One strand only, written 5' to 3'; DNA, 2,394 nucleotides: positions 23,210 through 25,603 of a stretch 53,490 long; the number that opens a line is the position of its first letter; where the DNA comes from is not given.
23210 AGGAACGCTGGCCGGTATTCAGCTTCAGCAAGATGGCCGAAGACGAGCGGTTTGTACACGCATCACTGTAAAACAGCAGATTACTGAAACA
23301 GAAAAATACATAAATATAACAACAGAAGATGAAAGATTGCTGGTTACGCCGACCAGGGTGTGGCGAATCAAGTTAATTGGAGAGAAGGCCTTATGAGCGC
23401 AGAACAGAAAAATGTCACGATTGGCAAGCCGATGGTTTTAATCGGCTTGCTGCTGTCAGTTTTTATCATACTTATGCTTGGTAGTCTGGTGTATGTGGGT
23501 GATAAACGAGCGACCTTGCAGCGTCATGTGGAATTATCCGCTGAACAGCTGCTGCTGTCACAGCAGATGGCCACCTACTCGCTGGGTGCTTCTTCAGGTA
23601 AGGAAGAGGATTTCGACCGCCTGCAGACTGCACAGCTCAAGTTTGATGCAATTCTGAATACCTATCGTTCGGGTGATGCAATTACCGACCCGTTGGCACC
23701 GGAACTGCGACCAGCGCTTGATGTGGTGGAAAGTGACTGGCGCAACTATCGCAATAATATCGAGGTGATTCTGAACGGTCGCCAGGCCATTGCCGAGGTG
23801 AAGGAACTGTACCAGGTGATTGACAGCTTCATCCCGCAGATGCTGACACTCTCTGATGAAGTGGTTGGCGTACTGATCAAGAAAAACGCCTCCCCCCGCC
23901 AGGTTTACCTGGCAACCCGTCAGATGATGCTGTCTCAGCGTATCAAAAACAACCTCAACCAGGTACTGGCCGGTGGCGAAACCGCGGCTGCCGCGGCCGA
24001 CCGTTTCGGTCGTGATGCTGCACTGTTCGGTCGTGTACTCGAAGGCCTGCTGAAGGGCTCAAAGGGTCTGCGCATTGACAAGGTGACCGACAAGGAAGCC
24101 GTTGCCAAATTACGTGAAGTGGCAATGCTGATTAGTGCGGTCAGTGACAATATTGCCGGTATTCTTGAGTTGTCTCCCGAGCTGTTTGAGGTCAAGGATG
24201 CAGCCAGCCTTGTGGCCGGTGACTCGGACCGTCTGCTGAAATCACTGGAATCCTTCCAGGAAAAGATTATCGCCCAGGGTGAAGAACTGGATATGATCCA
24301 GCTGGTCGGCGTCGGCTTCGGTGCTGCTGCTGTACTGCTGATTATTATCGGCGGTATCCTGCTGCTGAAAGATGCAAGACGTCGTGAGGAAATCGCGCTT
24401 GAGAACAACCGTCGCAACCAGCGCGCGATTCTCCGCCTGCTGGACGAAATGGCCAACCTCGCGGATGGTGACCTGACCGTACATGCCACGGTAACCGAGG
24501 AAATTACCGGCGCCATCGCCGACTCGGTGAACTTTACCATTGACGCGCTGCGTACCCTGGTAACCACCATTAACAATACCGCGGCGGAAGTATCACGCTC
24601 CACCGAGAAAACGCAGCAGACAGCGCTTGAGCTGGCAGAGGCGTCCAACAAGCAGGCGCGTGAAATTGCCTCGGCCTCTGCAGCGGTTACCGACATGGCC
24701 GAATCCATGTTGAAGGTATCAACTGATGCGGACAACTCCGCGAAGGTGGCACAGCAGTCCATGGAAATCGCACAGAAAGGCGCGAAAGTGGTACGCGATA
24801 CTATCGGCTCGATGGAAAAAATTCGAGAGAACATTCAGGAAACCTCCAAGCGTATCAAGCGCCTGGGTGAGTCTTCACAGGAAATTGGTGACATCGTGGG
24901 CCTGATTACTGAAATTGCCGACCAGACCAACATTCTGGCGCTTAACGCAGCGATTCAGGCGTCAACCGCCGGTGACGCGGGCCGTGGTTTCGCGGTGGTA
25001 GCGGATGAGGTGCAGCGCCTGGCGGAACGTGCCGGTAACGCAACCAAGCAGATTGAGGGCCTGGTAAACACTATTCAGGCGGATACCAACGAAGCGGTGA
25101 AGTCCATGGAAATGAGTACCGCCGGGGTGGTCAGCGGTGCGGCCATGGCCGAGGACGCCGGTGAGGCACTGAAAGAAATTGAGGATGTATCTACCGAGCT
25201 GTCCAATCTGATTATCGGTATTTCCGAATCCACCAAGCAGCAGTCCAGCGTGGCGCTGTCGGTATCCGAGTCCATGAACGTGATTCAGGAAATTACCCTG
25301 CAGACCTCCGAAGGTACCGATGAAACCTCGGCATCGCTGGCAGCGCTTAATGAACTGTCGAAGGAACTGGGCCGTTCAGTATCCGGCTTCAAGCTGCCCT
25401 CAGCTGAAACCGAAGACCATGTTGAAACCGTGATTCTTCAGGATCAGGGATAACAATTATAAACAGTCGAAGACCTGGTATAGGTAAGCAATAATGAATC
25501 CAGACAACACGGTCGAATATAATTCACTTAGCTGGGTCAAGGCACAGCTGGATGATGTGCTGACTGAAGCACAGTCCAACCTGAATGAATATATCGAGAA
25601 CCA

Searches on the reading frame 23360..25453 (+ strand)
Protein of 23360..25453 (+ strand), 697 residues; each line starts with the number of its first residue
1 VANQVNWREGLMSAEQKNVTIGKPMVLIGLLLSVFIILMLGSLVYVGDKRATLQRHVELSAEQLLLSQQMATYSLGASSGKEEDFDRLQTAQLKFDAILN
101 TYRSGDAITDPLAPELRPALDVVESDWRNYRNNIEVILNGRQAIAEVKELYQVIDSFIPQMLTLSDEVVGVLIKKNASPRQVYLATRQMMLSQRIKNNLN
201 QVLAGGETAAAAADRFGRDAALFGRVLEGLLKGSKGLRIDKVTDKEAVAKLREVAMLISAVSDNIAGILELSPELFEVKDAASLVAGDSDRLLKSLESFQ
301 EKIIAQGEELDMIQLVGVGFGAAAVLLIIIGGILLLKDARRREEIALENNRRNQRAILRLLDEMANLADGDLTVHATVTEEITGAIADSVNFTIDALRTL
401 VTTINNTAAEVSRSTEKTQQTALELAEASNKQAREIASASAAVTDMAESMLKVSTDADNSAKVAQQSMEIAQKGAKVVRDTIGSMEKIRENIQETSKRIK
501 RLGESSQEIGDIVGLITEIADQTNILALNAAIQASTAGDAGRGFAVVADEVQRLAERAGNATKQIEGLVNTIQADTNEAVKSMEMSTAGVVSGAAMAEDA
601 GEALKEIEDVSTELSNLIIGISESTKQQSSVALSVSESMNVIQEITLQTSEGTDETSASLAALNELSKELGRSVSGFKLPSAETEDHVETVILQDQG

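Call 81: search_protein_families(library=pfam, proteins=[window:23360-25453:+], max_evalue=0.00001)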
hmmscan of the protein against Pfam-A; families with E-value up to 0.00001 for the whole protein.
window:23360-25453:+ (697 aa): 2 families
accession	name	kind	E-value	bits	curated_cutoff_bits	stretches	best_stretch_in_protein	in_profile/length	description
PF00015.26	MCPsignal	-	2.4e-43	148.4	34.6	1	462-646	2-172/172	Methyl-accepting chemotaxis protein (MCP) signalling domain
PF13675.11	PilJ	-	9.2e-11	42.3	26.6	1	57-146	13-107/114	Type IV pili methyl-accepting chemotaxis transducer N-term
